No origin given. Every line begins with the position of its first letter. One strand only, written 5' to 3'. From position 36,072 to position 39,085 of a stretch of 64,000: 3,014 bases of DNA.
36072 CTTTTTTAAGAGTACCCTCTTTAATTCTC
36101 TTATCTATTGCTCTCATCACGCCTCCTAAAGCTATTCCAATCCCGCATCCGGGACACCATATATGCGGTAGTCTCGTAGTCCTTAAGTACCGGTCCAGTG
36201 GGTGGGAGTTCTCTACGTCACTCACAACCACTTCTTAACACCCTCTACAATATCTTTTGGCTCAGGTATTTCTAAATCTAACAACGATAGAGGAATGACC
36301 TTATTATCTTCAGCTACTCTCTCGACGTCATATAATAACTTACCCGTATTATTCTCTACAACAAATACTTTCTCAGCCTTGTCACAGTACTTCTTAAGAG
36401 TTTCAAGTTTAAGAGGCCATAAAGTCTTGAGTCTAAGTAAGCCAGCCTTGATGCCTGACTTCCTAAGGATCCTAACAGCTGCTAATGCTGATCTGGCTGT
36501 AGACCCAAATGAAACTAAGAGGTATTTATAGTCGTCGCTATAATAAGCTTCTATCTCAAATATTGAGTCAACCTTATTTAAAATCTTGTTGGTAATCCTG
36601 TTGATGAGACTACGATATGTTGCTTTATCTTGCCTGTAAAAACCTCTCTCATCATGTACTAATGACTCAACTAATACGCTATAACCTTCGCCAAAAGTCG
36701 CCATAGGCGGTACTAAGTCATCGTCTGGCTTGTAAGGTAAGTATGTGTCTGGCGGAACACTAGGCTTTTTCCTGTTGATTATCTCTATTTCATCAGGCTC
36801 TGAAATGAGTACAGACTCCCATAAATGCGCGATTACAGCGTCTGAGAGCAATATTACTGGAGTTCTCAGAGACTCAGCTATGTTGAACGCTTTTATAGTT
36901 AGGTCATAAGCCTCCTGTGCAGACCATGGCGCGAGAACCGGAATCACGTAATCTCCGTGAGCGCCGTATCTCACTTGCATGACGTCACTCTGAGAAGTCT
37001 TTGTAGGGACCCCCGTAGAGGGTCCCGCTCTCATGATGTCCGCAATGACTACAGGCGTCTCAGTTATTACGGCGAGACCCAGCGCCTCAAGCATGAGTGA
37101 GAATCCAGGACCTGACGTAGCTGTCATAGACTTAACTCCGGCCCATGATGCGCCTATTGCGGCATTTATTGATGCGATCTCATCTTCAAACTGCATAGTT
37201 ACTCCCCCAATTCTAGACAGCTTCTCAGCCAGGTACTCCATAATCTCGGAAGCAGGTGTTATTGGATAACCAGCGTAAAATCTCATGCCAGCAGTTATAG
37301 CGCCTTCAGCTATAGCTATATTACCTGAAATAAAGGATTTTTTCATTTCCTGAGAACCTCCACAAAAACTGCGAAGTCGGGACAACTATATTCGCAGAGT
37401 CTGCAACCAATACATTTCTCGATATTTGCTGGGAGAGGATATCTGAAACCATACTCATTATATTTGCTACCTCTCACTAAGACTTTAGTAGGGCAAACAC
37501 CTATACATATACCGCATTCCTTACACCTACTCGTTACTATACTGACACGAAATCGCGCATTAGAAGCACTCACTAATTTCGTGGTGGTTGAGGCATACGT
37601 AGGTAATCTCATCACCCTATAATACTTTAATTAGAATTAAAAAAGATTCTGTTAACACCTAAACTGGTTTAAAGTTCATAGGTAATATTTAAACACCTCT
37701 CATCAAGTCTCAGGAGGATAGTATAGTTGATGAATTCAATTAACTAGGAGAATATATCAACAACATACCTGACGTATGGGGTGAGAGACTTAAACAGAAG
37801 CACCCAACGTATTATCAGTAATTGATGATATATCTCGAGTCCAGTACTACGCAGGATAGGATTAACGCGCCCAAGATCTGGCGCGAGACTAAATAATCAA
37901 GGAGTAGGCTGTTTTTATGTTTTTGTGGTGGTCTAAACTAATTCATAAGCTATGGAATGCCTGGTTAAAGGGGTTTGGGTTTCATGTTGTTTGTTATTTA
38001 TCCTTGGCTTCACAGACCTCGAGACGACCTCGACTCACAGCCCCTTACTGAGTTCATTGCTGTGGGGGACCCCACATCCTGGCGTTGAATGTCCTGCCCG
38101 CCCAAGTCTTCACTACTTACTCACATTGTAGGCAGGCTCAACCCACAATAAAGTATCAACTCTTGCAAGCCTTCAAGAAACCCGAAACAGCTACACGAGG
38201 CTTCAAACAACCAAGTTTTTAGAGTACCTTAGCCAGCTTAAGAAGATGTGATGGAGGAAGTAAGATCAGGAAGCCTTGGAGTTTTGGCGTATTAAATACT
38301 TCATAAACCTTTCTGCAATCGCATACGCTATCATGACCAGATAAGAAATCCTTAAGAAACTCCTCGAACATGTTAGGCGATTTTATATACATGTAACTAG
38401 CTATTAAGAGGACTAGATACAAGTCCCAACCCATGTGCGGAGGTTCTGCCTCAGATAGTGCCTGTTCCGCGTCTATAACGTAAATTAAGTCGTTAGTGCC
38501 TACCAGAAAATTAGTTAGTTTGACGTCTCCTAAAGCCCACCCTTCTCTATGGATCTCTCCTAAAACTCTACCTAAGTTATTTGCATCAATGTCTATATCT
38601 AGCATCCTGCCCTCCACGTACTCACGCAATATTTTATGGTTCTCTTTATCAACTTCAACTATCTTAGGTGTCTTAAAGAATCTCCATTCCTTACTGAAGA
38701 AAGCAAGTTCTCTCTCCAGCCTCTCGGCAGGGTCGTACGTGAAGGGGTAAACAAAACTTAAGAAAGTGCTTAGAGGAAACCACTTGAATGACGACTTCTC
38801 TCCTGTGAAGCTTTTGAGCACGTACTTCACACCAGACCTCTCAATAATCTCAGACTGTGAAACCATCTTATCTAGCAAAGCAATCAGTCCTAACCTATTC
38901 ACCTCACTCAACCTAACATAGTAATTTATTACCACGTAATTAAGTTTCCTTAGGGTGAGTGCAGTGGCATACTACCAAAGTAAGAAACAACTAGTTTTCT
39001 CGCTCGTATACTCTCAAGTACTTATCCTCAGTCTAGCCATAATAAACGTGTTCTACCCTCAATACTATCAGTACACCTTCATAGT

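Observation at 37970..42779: Perfect 224-bp inverted repeats bracket a 4,362-bp six-gene segment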

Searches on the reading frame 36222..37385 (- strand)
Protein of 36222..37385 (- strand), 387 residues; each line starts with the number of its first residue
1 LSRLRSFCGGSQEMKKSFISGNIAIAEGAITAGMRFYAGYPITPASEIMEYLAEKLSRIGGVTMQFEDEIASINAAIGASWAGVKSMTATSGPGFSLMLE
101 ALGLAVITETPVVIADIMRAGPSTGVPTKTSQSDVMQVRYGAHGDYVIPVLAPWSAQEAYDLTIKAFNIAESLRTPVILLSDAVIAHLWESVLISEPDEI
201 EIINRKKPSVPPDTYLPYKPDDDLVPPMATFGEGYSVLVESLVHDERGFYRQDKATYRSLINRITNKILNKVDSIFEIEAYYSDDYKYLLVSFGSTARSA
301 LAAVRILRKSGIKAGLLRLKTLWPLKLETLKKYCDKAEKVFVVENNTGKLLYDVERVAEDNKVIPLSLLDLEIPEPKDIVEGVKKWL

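Call 12: search_protein_families(library=pfam, proteins=[window:36222-37385:-], max_evalue=0.01)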
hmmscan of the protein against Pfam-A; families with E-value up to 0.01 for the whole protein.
window:36222-37385:- (387 aa): 3 families
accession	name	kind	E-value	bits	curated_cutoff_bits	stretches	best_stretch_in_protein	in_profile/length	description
PF01855.24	POR_N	-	1.2e-65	221.9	27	1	27-256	1-223/231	Pyruvate flavodoxin/ferredoxin oxidoreductase, thiamine diP-bdg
PF17147.9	PFOR_II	-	2.3e-15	57.2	27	1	288-364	3-84/102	Pyruvate:ferredoxin oxidoreductase core domain II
PF02780.25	Transketolase_C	-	2.4e-08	34.4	25.9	1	288-347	12-71/124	Transketolase, C-terminal domain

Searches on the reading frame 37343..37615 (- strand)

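Call 12: search_protein_families(library=pfam, proteins=[window:37343-37615:-], max_evalue=0.01)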
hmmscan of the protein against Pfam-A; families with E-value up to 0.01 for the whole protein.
window:37343-37615:- (90 aa): 14 families
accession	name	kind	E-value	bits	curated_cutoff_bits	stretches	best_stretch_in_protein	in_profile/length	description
PF12838.12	Fer4_7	-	1.9e-12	47.9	27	2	30-79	1-49/52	4Fe-4S dicluster domain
PF00037.32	Fer4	-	1.8e-10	40.6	21.1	2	25-46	2-23/24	4Fe-4S binding domain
PF12797.12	Fer4_2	-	7.9e-10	38.5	24.5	2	64-79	6-21/22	4Fe-4S binding domain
PF12837.12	Fer4_6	-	4.9e-09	36.2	25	2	65-80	6-21/24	4Fe-4S binding domain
PF13187.11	Fer4_9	-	7.3e-09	36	27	2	30-80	1-49/52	4Fe-4S dicluster domain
PF13237.11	Fer4_10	-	1.5e-08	34.8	25.5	1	24-79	2-53/53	4Fe-4S dicluster domain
PF14697.11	Fer4_21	-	6.6e-08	33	35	2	23-44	33-54/59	4Fe-4S dicluster domain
PF12800.12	Fer4_4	-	5.5e-07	29.8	24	1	66-79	2-15/17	4Fe-4S binding domain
PF13484.11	Fer4_16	-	1.9e-05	25.8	30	1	30-49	1-20/66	4Fe-4S double cluster binding domain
PF25160.1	LdpA_Fe-S-bd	-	3.4e-05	24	27.6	1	23-45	20-42/49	LdpA Fe-S cluster-binding domain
PF13534.11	Fer4_17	-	4.8e-05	24.2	22.2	0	30-80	1-58/61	4Fe-4S dicluster domain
PF13183.11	Fer4_8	-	0.00012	23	27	0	65-81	2-18/68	4Fe-4S dicluster domain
PF12798.12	Fer4_3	-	0.0007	20.7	27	0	68-79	1-12/15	4Fe-4S binding domain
PF13370.11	Fer4_13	-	0.0053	17.9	24.5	0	66-80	4-18/58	4Fe-4S single cluster domain of Ferredoxin I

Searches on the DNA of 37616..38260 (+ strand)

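Call 8: search_rna_families(source=window, start=37900, end=38260, threshold=evalue, max_evalue=10, show_alignments=2)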
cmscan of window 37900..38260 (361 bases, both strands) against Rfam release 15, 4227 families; matches with E-value up to 10: 2.
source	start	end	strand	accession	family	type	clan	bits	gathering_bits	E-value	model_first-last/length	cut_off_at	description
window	37967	37984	+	RF02129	GNAS-AS1_3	Gene; lncRNA;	-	10.6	42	7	1-38/38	no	GNAS antisense RNA 1 conserved region 3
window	37900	37925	+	RF02213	ZFAT-AS1_3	Gene; lncRNA;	-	10.4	70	8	55-80/80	5'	ZFAT antisense RNA 1 conserved region 3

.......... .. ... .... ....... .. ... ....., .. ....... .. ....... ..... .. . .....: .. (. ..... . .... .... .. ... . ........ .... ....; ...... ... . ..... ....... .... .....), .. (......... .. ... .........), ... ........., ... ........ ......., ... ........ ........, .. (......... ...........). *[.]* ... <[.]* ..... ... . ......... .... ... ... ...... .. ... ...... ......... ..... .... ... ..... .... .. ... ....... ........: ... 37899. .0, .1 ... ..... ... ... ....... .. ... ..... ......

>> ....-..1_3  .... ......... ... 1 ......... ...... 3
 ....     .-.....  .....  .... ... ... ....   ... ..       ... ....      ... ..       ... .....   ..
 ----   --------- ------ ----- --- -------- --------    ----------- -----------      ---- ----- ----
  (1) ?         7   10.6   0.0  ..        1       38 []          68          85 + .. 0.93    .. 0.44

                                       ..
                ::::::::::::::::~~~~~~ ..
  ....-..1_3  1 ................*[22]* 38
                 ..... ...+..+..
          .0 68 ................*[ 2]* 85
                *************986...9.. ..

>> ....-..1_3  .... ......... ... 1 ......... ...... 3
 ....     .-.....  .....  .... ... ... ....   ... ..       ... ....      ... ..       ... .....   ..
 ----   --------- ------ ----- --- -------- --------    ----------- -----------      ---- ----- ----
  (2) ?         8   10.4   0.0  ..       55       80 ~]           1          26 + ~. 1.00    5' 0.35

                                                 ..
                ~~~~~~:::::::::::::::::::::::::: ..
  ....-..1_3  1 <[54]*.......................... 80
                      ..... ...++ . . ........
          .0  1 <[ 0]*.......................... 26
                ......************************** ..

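Call 31: search_dna_similar(query=window:37616-38218:+, collection=plasmids, mode=distant, max_evalue=0.01)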
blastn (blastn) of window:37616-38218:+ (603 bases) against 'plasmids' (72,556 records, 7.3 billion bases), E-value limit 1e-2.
No match.

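Call 32: search_dna_similar(query=window:37616-38218:+, collection=phages, mode=distant, max_evalue=0.01)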
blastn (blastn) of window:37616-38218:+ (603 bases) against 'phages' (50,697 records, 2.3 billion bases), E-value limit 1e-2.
No match.

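Call 94: build_rna_model(alignment_id=A8, structure=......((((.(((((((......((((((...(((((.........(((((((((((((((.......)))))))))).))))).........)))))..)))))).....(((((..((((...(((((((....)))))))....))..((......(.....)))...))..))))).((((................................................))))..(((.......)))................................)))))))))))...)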
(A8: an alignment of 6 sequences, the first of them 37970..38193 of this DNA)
Model R1 built from alignment A8 (6 sequences, 299 columns); structure: as given.
model positions 280; base pairs 63; branch points 4; effective number of sequences 1.25; information 0.59 bits per position. Calibrated on 0.2 Mb of random sequence (short: E-values are rough).
structure used (alignment columns):
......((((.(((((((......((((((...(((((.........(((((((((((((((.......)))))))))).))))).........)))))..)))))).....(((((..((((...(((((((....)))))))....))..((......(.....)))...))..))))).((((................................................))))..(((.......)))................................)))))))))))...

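Call 95: search_with_rna_model(model_id=R1, sources=[window, L011, L012, L013, L014, L015, L016, L017, L018, L019, L020, L021, L022, L023, L024, L027, L029, L030, L033, L035, L037, L038, L039, L040, L041, L042, L043, L044, L045, L047, L048, L049, L050, L051, L055], max_evalue=10)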
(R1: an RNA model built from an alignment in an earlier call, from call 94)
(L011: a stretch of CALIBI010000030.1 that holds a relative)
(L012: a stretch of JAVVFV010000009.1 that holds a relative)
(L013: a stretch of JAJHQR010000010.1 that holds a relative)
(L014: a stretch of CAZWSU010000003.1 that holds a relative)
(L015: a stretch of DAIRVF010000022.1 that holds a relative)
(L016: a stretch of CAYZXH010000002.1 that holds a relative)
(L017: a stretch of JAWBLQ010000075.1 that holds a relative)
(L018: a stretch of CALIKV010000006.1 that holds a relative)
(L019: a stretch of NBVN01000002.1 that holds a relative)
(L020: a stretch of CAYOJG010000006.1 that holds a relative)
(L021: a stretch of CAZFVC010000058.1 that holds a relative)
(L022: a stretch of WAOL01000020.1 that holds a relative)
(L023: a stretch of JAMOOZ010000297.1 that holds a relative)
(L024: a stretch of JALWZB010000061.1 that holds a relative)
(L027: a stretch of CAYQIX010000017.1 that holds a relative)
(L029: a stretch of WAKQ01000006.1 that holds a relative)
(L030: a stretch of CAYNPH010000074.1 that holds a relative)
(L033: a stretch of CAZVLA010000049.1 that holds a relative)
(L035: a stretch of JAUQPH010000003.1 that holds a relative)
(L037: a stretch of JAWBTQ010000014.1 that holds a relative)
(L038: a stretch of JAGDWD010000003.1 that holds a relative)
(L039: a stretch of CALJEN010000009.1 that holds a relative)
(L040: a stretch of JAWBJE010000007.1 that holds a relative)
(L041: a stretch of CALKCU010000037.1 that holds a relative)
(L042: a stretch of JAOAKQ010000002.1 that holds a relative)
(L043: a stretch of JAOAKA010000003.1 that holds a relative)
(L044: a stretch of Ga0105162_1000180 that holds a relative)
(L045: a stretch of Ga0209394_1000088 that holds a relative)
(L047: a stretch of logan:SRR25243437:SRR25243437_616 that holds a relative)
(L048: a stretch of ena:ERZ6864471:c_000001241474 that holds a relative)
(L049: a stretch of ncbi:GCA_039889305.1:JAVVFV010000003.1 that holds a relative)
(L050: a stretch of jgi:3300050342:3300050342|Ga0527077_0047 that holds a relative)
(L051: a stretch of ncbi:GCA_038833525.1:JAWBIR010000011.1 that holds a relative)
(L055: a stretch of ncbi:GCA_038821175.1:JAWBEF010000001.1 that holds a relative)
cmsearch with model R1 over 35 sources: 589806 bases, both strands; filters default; matches with E-value up to 10: 12.
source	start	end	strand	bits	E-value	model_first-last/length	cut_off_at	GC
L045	7788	8068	+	311.4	2.3e-104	1-280/280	no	0.49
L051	4636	4915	+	300.7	1e-100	1-280/280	no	0.51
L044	6248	6540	-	264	3.6e-88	1-280/280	no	0.49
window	37970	38193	-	263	7.8e-88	1-280/280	no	0.5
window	42556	42779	+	263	7.8e-88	1-280/280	no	0.5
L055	2896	3182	+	260.1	7.2e-87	1-280/280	no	0.52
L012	4327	4536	+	19.1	0.00013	1-280/280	no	0.35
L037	16681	16950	+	16.7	0.00084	1-280/280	no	0.53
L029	14087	14154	-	7.6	1.1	1-280/280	no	0.51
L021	2518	2567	+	6.1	3.7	1-280/280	no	0.28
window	31577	31610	-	5.9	4.3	1-280/280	no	0.5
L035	3210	3283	-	5.6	5.4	174-244/280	no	0.46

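Call 96: search_with_rna_model(model_id=R1, sources=[L012, L037], max_evalue=0.1, show_alignments=2)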
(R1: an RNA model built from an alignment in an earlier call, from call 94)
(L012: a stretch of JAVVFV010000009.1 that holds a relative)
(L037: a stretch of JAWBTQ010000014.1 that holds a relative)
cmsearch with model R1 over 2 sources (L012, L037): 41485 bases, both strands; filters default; matches with E-value up to 0.1: 2.
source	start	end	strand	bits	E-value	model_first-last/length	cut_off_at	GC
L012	4327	4536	+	19.1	9.1e-06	1-280/280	no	0.35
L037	16681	16950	+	16.7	5.9e-05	1-280/280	no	0.53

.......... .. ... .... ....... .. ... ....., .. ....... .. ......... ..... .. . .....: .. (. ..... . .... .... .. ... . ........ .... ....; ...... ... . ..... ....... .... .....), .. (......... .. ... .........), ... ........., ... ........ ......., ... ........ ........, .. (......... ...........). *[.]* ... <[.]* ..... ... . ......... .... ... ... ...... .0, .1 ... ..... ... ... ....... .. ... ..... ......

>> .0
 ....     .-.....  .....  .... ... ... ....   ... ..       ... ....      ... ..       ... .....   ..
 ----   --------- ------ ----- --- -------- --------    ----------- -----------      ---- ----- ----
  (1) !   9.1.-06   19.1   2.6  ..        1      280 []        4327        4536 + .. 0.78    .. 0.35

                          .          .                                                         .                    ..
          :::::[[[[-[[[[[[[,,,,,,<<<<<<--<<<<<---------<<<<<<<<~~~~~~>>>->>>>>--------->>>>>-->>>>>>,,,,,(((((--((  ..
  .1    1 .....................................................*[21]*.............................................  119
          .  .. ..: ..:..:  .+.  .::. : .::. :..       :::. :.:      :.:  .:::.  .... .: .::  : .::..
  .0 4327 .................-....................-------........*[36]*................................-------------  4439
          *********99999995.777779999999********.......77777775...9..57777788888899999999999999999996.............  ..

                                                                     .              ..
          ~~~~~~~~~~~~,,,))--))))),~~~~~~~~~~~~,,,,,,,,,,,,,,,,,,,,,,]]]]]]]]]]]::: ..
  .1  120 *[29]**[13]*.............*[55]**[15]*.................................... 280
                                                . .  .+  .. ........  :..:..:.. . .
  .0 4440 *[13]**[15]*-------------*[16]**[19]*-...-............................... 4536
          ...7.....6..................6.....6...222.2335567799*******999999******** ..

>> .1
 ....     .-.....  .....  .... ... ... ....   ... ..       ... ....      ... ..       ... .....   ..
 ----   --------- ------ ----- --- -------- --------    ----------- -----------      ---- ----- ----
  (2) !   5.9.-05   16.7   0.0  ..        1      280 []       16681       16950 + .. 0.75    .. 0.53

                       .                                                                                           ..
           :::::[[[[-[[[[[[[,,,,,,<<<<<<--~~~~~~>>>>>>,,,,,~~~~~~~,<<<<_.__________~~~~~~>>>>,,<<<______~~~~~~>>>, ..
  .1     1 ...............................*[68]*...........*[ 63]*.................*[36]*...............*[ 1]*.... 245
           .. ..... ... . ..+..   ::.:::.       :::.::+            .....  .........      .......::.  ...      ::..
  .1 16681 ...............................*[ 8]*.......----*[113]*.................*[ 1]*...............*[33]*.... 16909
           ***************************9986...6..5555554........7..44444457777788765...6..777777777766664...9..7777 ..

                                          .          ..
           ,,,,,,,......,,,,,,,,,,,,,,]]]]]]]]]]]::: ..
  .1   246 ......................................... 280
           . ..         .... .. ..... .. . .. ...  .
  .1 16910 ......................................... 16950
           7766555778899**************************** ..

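Call 101: search_with_rna_model(model_id=R1, sources=[window, L001, L006, L012, L037, L044, L045, L051, L055, L056], max_evalue=0.01, make_alignment=true)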
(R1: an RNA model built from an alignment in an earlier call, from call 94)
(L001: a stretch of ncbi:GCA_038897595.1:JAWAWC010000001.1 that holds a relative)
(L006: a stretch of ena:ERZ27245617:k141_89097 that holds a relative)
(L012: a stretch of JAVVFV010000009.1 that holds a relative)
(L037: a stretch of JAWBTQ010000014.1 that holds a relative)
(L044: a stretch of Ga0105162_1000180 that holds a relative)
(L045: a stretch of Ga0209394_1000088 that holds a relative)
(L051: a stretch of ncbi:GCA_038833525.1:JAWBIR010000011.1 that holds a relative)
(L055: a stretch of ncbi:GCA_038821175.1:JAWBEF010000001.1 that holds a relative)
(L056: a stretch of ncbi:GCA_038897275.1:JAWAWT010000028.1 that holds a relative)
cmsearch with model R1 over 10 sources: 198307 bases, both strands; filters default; matches with E-value up to 0.01: 13.
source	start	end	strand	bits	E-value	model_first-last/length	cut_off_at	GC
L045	7788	8068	+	311.4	7.6e-105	1-280/280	no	0.49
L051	4636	4915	+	300.7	3.5e-101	1-280/280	no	0.51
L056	75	371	+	278.5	1.3e-93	1-280/280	no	0.52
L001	8790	9013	-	264.4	8.5e-89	1-280/280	no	0.48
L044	6248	6540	-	264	1.2e-88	1-280/280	no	0.49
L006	13375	13598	+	263.6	1.6e-88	1-280/280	no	0.48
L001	13375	13598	+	263.5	1.7e-88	1-280/280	no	0.48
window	37970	38193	-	263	2.6e-88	1-280/280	no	0.5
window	42556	42779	+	263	2.6e-88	1-280/280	no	0.5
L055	2896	3182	+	260.1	2.4e-87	1-280/280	no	0.52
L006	8789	9012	-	257.4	2e-86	1-280/280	no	0.48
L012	4327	4536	+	19.1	4.3e-05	1-280/280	no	0.35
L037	16681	16950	+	16.7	0.00028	1-280/280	no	0.53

Alignment A12: 13 matches aligned to the model, 509 columns, each read 5' to 3' on its own strand. Consensus structure (alignment columns), stored with it:
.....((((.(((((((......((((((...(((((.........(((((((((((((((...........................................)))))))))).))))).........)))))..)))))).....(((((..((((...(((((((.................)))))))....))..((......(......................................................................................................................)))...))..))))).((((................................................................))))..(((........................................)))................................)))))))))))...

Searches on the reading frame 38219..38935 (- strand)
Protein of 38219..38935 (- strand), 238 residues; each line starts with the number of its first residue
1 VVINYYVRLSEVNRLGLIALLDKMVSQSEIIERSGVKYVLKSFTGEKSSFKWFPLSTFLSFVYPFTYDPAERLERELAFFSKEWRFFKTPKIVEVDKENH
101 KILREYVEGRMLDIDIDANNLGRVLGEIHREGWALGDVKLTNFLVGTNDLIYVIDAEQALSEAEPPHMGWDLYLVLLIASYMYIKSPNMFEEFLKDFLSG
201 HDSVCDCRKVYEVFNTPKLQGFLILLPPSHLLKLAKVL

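Call 12: search_protein_families(library=pfam, proteins=[window:38219-38935:-], max_evalue=0.01)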
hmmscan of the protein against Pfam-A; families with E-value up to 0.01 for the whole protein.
window:38219-38935:- (238 aa): 0 families

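Call 86: search_protein_families(library=ncbifam, proteins=[window:38219-38935:-], max_evalue=0.01)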
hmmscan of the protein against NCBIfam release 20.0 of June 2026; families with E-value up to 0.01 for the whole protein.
window:38219-38935:- (238 aa): 10 families
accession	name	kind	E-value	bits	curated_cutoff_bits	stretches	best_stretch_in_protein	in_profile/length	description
TIGR03724.2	arch_bud32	equivalog_domain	6.2e-12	45.4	125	1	71-202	38-174/193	KEOPS complex kinase/ATPase Bud32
NF007174.0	PRK09605.1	equivalog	4.3e-09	35.4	447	1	71-199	381-513/535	bifunctional N(6)-L-threonylcarbamoyladenine synthase/serine/threonine protein kinase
NF011462.0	PRK14879.1-3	equivalog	7.2e-07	29.1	174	1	88-197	57-166/192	Kae1-associated kinase Bud32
NF011464.0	PRK14879.1-7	equivalog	8.1e-06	25.7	246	1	87-209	68-196/221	Kae1-associated kinase Bud32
NF038151.1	lanthi_synth_III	equivalog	4.5e-05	22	575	1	104-166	332-390/833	class III lanthionine synthetase LanKC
NF011460.0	PRK14879.1-1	equivalog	5.6e-05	22.4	199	1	89-205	75-200/232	Kae1-associated kinase Bud32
NF011463.0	PRK14879.1-4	equivalog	0.00046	19.7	188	1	87-212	80-210/237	Kae1-associated kinase Bud32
NF007684.0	PRK10359.1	equivalog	0.00061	19.5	248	1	29-155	48-177/232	lipopolysaccharide core heptose(II) kinase RfaY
NF011461.0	PRK14879.1-2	equivalog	0.0012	18.7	372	1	88-204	66-188/225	Kae1-associated kinase Bud32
NF038150.1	lanthi_synth_IV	equivalog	0.0029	16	650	1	118-164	304-350/851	class IV lanthionine synthetase LanL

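Call 87: search_solved_structures(query=window:38219-38935:-, max_evalue=0.1)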
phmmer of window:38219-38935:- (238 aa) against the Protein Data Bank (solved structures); distinct sequences matched with E-value up to 0.1: 11.
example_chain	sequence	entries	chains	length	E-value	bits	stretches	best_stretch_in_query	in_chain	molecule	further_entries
8unk_B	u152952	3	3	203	4.3e-05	26.6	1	87-207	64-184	Probable bifunctional tRNA threonylcarbamoyladenosine biosynthesis protein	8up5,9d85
3en9_A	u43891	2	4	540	0.00016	24.7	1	87-207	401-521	O-sialoglycoprotein endopeptidase/protein kinase | Putative O-sialoglycoprotein endopeptidase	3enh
2vwb_A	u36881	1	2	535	0.00016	24.7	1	87-207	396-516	PUTATIVE O-SIALOGLYCOPROTEIN ENDOPEPTIDASE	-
8k20_B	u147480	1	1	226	0.0016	21.5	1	111-195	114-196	non-specific serine/threonine protein kinase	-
4o1o_A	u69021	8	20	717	0.017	18.1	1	120-192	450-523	Ribonuclease L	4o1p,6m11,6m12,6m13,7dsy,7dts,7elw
7sza_A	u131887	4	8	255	0.049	16.6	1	118-201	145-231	EKC/KEOPS complex subunit TP53RK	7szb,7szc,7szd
9fl9_B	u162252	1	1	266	0.054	16.4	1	118-201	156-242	EKC/KEOPS complex subunit TP53RK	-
6wqx_C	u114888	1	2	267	0.054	16.4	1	118-201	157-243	EKC/KEOPS complex subunit TP53RK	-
8yv4_A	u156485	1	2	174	0.076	15.9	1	74-202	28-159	Putative serine/threonine protein kinase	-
8yv5_B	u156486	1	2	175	0.076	15.9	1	74-202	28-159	Putative serine/threonine protein kinase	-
9x4g_B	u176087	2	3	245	0.079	15.9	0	89-186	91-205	non-specific serine/threonine protein kinase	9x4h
